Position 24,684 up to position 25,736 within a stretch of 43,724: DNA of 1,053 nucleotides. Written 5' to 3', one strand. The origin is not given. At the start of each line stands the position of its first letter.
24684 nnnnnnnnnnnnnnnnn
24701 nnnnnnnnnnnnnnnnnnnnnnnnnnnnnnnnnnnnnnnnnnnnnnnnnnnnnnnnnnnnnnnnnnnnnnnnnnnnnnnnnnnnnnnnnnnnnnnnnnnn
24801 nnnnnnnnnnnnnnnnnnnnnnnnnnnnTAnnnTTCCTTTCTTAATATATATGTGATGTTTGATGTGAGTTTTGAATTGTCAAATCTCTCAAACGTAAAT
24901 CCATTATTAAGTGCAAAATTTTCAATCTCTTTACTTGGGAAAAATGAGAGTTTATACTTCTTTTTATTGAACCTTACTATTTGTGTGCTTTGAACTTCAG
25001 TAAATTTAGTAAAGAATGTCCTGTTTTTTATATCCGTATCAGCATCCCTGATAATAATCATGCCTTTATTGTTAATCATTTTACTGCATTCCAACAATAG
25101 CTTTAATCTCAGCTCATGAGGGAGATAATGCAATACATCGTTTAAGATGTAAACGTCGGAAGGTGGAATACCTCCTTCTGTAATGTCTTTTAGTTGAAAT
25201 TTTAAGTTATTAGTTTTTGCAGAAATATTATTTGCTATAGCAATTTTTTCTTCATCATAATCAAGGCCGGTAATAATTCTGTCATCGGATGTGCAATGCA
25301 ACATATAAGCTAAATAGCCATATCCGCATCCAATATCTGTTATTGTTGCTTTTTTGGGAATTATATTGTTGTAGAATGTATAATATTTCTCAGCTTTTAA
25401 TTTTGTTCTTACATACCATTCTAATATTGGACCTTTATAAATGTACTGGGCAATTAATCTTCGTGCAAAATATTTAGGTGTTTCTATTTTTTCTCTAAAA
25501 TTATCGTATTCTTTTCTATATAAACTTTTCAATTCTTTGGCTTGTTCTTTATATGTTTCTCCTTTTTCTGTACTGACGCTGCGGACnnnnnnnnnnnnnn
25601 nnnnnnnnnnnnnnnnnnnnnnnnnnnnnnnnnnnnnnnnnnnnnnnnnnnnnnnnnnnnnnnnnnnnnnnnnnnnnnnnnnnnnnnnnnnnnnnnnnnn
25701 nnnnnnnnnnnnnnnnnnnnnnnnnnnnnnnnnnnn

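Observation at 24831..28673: Single 1280-aa polypeptide fusing MMPL exporter, PlsC-type acyltransferase and SAM methyltransferase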

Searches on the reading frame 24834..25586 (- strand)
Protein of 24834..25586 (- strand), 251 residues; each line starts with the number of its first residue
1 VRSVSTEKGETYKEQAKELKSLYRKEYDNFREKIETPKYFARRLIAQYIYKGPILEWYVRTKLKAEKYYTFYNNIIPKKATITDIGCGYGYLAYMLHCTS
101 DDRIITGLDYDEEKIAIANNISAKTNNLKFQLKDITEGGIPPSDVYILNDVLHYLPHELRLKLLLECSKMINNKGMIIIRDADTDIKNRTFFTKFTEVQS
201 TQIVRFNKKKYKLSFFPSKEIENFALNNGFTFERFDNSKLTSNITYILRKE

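Call 38: search_protein_representatives(protein=window:24834-25556:-)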
Query: 241 residues. Proteins with E-value up to 0.001 (for the whole library): 2082; up to 1e-10: 613; up to 1e-30: 228. The best 150 are listed.
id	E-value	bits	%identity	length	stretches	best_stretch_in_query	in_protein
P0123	4.0e-82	291.6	54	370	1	1-240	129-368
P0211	7.4e-74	264.6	54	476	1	1-239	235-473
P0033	1.5e-73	263.6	48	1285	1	1-240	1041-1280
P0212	1.5e-67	243.9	47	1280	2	2-239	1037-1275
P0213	1.0e-65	238.0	49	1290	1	2-241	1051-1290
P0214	1.3e-64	234.3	46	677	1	2-240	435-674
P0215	2.0e-64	233.7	47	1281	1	1-240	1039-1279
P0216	3.3e-63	229.7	48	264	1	2-240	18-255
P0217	6.0e-63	228.9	49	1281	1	1-239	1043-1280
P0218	6.3e-63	228.8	46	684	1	1-240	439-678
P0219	2.3e-62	227.0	47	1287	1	2-240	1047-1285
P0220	7.1e-61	222.1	45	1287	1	2-239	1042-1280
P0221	1.3e-60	221.3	47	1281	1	3-240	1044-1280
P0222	2.1e-60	220.5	48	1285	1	2-240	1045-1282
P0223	1.2e-58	214.8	44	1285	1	2-240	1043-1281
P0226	4.6e-58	212.9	45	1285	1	1-241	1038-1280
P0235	3.2e-56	206.9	44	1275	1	7-240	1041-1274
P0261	2.2e-53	197.6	45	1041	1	30-239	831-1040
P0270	3.0e-52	193.9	43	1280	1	2-238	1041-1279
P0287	7.7e-51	189.3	42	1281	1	1-239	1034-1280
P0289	9.6e-51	188.9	40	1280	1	2-240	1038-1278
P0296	8.2e-50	185.9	41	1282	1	1-240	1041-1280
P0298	1.4e-49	185.2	42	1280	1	1-240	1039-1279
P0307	1.4e-48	181.9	41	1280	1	2-239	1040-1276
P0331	1.5e-46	175.2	39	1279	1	1-234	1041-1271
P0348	3.2e-44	167.6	41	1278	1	5-240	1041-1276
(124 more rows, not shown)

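Call 46: search_solved_structures(query=window:24834-25586:-, max_evalue=1)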
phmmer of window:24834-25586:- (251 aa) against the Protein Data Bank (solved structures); distinct sequences matched with E-value up to 1: 45.
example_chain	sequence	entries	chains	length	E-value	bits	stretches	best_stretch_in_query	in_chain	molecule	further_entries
3d2l_A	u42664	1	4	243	2.2e-07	33.9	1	77-196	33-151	SAM-dependent methyltransferase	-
5dm2_A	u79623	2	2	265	8.1e-06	28.8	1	63-186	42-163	Methyltransferase domain family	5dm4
5dm1_A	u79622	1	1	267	8.2e-06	28.8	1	63-186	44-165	Methyltransferase domain family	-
4kwc_A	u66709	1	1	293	1e-05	28.5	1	63-186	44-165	BpumL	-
4iv8_A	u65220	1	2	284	5.3e-05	26.1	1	79-185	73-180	Phosphoethanolamine N-methyltransferase,putative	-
9vs6_A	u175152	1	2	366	0.00015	24.6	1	81-199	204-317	Isoflavone 4'-O-methyltransferase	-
8rdl_A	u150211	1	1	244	0.00079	22.3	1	80-162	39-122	ToxA protein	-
2vdu_E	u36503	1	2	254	0.0037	20.1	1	49-112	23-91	TRNA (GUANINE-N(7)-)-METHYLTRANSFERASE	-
9sls_A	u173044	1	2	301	0.0074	19.1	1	77-182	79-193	Methyltransferase type 12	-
2vdv_E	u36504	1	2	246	0.0082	19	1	66-112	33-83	TRNA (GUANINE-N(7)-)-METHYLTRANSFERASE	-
3sm3_A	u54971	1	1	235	0.033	17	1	69-121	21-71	SAM-dependent methyltransferases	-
2gh1_A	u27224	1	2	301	0.036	16.8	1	68-138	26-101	Methyltransferase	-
3gu3_A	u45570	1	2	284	0.039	16.7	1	76-138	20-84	Methyltransferase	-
1im8_A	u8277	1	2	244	0.053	16.3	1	78-181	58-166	YecO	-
3lst_A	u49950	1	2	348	0.057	16.2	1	76-184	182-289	CalO1 Methyltransferase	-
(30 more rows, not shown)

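Call 60: predict_structure(alignment_id=A3)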
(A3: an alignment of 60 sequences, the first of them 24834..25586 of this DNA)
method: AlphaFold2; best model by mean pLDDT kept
length: 251 residues; sequences in the alignment: 60
mean_pLDDT: 89.5   pTM: 0.84
mean pLDDT of the five models: 89.5, 88.3, 87.7, 87.2, 86.6
residues with pLDDT >= 90: 169; 70-90: 55; 50-70: 27; < 50: 0
segments of 3 or more residues with pLDDT < 50: none
pLDDT, mean of each block of 10 residues (from residue 1): 82 89 94 93 90 88 93 97 97 96 97 94 91 92 97 93 97 97 73 64 62 87 97 87 90 91
secondary structure, 60 per line:
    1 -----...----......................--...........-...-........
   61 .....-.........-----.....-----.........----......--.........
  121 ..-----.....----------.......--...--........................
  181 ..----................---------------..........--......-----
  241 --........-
elements in order: H13-34 H37-47 H53-65 H67-75 E81-85 H91-99 E104-109 H112-122 E128-132 E143-149 H157-170 E171-182 H187-202 H218-227 E230-235 E243-250

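Call 63: fold_search(model_id=the predicted structure, library=pdb)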
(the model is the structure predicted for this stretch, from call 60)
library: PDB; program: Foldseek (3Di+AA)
matches with E <= 10: 1995; with E <= 0.001: 1576
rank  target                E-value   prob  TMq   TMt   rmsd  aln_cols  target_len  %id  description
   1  5f8c_A                1.3e-12  1.00  0.53  0.39  10.6       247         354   17  Rv2258c-unbound (released 2016-06-29)
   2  3dtn_A                2.6e-12  1.00  0.63  0.71   4.0       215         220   18  Crystal structure of putative Methyltransferase-MM_2633 from Methanosarcina mazei . (released 2008-09-09)
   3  5f8e_C                2.6e-12  1.00  0.54  0.40  10.4       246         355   17  Rv2258c-SAH (released 2016-06-29)
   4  5f8c_B                3.5e-12  1.00  0.54  0.39  10.3       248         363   17  Rv2258c-unbound (released 2016-06-29)
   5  3dtn_B                4.2e-12  1.00  0.60  0.69   3.9       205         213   17  Crystal structure of putative Methyltransferase-MM_2633 from Methanosarcina mazei . (released 2008-09-09)
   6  3mcz_A                1.1e-11  1.00  0.58  0.44   3.7       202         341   15  The Structure of an O-methyltransferase family protein from Burkholderia thailandensis. (released 2010-05-26)
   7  3mcz_B                1.2e-11  1.00  0.58  0.45   3.6       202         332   15  The Structure of an O-methyltransferase family protein from Burkholderia thailandensis. (released 2010-05-26)
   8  5f8e_A                1.7e-11  1.00  0.55  0.41   9.8       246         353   17  Rv2258c-SAH (released 2016-06-29)
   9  5f8f_B                1.7e-11  1.00  0.55  0.40  10.4       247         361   16  Rv2258c-SFG (released 2016-06-29)
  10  8rdl                  2.1e-11  1.00  0.56  0.67   5.6       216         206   14  Xenorhabdin methyltransferase XrdM with SAH (released 2024-10-16)
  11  9fcu_A                2.3e-11  1.00  0.55  0.64   4.2       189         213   16  CysG(N-16)-H121A mutant in complex with SAH from Kitasatospora cystarginea (released 2024-08-21)
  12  3l8d                  2.9e-11  1.00  0.52  0.63   5.8       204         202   20  Crystal structure of methyltransferase from Bacillus Thuringiensis (released 2010-01-12)
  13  4iwn_B                3.9e-11  1.00  0.56  0.62   4.4       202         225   14  Crystal structure of a putative methyltransferase CmoA in complex with a novel SAM derivative (released 2013-05-29)
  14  1im8_B                4.2e-11  1.00  0.56  0.62   4.8       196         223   15  Crystal structure of YecO from Haemophilus influenzae (HI0319), a methyltransferase with a bound S-adenosylhomocystein (released 2001-11-07)
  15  9fd3                  4.2e-11  1.00  0.58  0.67   4.3       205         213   15  CysG(N-16)-D190N mutant in complex with SAH from Kitasatospora cystarginea (released 2024-08-21)
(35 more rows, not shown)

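Call 68: find_homologous_proteins(query=window:24834-25496:-, max_evalue=0.000001)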
Query window:24834-25496:- (221 aa): 197 proteins with E <= 0.000001 among 370 candidates; the best 120 are listed.
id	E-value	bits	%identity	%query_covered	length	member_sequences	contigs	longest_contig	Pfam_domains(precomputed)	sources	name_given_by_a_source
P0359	1.2e-78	282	56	100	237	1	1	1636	PF13847.13,PF13489.13,PF05175.21,PF13649.13,PF00891.25,PF08241.19,PF08242.19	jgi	jgi:uncharacterized protein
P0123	4.1e-76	273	55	98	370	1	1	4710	PF13847.13,PF13649.13,PF00891.25,PF01553.27,PF08241.19,PF08242.19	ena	-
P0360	3.1e-69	251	49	97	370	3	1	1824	PF13847.13,PF13489.13,PF05175.21,PF13649.13,PF00891.25,PF01553.27,PF08241.19,PF08242.19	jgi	jgi:SAM-dependent methyltransferase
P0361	7.9e-69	250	50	99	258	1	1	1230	PF13847.13,PF13489.13,PF05175.21,PF13649.13,PF00891.25,PF01739.25,PF08241.19,PF08242.19,PF05401.17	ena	-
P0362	2.7e-66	241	53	98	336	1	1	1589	PF13847.13,PF13489.13,PF05175.21,PF13649.13,PF00891.25,PF01553.27,PF08241.19,PF08242.19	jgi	jgi:2-polyprenyl-3-methyl-5-hydroxy-6-metoxy-1,4-benzoquinol methylase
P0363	6.3e-66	240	49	99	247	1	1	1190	PF13847.13,PF13489.13,PF05175.21,PF13649.13,PF00891.25,PF08241.19,PF08242.19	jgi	jgi:2-polyprenyl-3-methyl-5-hydroxy-6-metoxy-1,4-benzoquinol methylase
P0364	2.8e-64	235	52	100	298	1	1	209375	PF13847.13,PF13489.13,PF05175.21,PF13649.13,PF00891.25,PF13679.13,PF01739.25,PF08241.19,PF08242.19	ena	-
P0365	3.9e-62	228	48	99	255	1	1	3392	PF13847.13,PF13489.13,PF05175.21,PF13649.13,PF00891.25,PF01739.25,PF08241.19,PF08242.19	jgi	jgi:2-polyprenyl-3-methyl-5-hydroxy-6-metoxy-1,4-benzoquinol methylase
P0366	5.3e-62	227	50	100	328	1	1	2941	PF13847.13,PF13489.13,PF05175.21,PF13649.13,PF01553.27,PF08241.19,PF08242.19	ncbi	-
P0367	6.8e-62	227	49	99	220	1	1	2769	PF13847.13,PF03848.21,PF05175.21,PF13649.13,PF13679.13,PF08241.19,PF08242.19,PF05401.17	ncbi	-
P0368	1.5e-61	226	50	100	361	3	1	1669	PF13847.13,PF05175.21,PF13649.13,PF00891.25,PF01739.25,PF01553.27,PF08241.19,PF08242.19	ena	-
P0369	2.3e-61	225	53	97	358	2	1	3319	PF13847.13,PF13489.13,PF05175.21,PF13649.13,PF00891.25,PF01553.27,PF08241.19,PF08242.19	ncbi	ncbi:methyltransferase domain-containing protein, partial [Bacteroidota bacterium]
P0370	3.0e-60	221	49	100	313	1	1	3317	PF13847.13,PF05175.21,PF13649.13,PF01553.27,PF08241.19,PF08242.19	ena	-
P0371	6.6e-60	220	46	100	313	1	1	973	PF13847.13,PF03848.21,PF05175.21,PF13649.13,PF00891.25,PF01553.27,PF08241.19,PF08242.19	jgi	jgi:SAM-dependent methyltransferase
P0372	1.2e-59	220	51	99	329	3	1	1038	PF13847.13,PF13489.13,PF05175.21,PF13649.13,PF00891.25,PF13679.13,PF01553.27,PF08241.19,PF08242.19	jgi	-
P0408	9.2e-53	197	41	100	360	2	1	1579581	PF13847.13,PF13489.13,PF05175.21,PF13649.13,PF00891.25,PF01739.25,PF01553.27,PF08241.19,PF08242.19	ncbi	-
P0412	2.6e-52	196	43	100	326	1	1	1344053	PF13847.13,PF13489.13,PF05175.21,PF13649.13,PF01553.27,PF08241.19,PF08242.19,PF05401.17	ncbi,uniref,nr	ncbi:methyltransferase domain-containing protein [Niabella ginsengisoli]|uniref:Methyltransferase do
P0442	3.1e-48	182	43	96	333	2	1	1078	PF13847.13,PF13489.13,PF06325.20,PF05175.21,PF13649.13,PF00891.25,PF01739.25,PF01553.27,PF08241.19,PF08242.19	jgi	jgi:uncharacterized protein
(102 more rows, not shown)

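Call 69: find_encoding_contigs(protein=P0412, flank=6000, max_places=2)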
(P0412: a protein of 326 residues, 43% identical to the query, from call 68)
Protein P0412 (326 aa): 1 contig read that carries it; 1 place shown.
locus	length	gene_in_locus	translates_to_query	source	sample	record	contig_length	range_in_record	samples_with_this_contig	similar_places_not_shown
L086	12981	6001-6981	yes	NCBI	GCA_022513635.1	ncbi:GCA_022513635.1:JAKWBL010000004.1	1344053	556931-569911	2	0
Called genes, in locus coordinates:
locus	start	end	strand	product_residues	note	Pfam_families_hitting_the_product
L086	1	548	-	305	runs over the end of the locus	-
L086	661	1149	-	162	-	-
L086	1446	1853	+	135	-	-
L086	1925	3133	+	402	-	PF00535:Glycos_transf_2, PF09835:DUF2062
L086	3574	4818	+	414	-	PF03176:MMPL (weak)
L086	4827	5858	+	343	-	PF03176:MMPL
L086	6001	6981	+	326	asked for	PF01553:Acyltransferase (weak), PF13489:Methyltransf_23, PF05175:MTS, PF05401:NodS (weak), PF13847:Methyltransf_31, PF08241:Methyltransf_11, PF08242:Methyltransf_12, PF13649:Methyltransf_25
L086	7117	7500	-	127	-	PF00403:HMA (weak)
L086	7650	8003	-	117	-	PF26622:DUF8199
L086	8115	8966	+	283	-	PF00070:Pyr_redox (faint), PF00890:FAD_binding_2, PF01266:DAO (weak), PF01494:FAD_binding_3 (weak), PF01946:Thi4 (weak), PF03486:HI0933_like (faint), PF01593:Amino_oxidase, PF13450:NAD_binding_8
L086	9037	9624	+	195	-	-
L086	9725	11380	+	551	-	PF03417:AAT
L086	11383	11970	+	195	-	PF00881:Nitroreductase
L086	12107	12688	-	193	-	-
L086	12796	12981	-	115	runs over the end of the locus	PF00486:Trans_reg_C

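Call 70: find_encoding_contigs(protein=P0364, flank=6000, max_places=2)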
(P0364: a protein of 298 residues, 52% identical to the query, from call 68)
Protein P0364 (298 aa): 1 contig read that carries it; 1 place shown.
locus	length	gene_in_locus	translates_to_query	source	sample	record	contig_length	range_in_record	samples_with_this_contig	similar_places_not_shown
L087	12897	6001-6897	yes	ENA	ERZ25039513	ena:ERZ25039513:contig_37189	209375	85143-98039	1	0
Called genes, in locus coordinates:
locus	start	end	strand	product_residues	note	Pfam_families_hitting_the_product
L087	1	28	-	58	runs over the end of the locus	PF00106:adh_short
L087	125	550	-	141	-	PF00221:Lyase_aromatic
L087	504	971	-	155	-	PF00221:Lyase_aromatic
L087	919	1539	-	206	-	PF00221:Lyase_aromatic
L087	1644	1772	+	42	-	-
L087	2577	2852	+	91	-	PF09835:DUF2062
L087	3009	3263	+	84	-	-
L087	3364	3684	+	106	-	-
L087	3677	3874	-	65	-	-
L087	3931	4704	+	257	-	PF03176:MMPL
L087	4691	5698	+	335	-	-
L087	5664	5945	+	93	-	PF01553:Acyltransferase (weak)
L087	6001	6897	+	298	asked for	PF00891:Methyltransf_2, PF13489:Methyltransf_23, PF05175:MTS, PF13679:Methyltransf_32 (weak), PF13649:Methyltransf_25, PF13847:Methyltransf_31, PF08241:Methyltransf_11, PF08242:Methyltransf_12, +1 more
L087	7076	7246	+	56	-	-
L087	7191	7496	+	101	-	-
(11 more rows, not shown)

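Call 71: find_encoding_contigs(protein=P0408, flank=6000, max_places=2)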
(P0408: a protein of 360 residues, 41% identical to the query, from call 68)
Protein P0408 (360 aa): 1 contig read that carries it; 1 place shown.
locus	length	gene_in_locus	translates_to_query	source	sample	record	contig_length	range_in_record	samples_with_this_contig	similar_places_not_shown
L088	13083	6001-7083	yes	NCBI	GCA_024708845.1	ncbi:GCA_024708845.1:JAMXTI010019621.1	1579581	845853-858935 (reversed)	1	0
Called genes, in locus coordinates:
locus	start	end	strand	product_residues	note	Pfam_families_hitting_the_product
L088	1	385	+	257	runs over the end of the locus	PF01522:Polysacc_deac_1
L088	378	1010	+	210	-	PF03548:LolA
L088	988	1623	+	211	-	-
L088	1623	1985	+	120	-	PF07977:FabA (weak), PF22818:ApeI-like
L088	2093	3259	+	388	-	PF00535:Glycos_transf_2, PF13641:Glyco_tranf_2_3 (weak), PF09835:DUF2062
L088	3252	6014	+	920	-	PF03176:MMPL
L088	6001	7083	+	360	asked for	PF01553:Acyltransferase, PF00891:Methyltransf_2 (weak), PF13489:Methyltransf_23, PF05175:MTS, PF08241:Methyltransf_11, PF08242:Methyltransf_12, PF13649:Methyltransf_25, PF13847:Methyltransf_31, +1 more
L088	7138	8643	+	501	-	PF00890:FAD_binding_2 (weak), PF01266:DAO (weak), PF01593:Amino_oxidase, PF03486:HI0933_like (faint), PF07992:Pyr_redox_2 (faint), PF13450:NAD_binding_8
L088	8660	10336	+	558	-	PF03417:AAT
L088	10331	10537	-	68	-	-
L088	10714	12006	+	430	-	PF00501:AMP-binding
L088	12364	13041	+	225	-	-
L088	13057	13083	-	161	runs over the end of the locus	PF20420:DUF6702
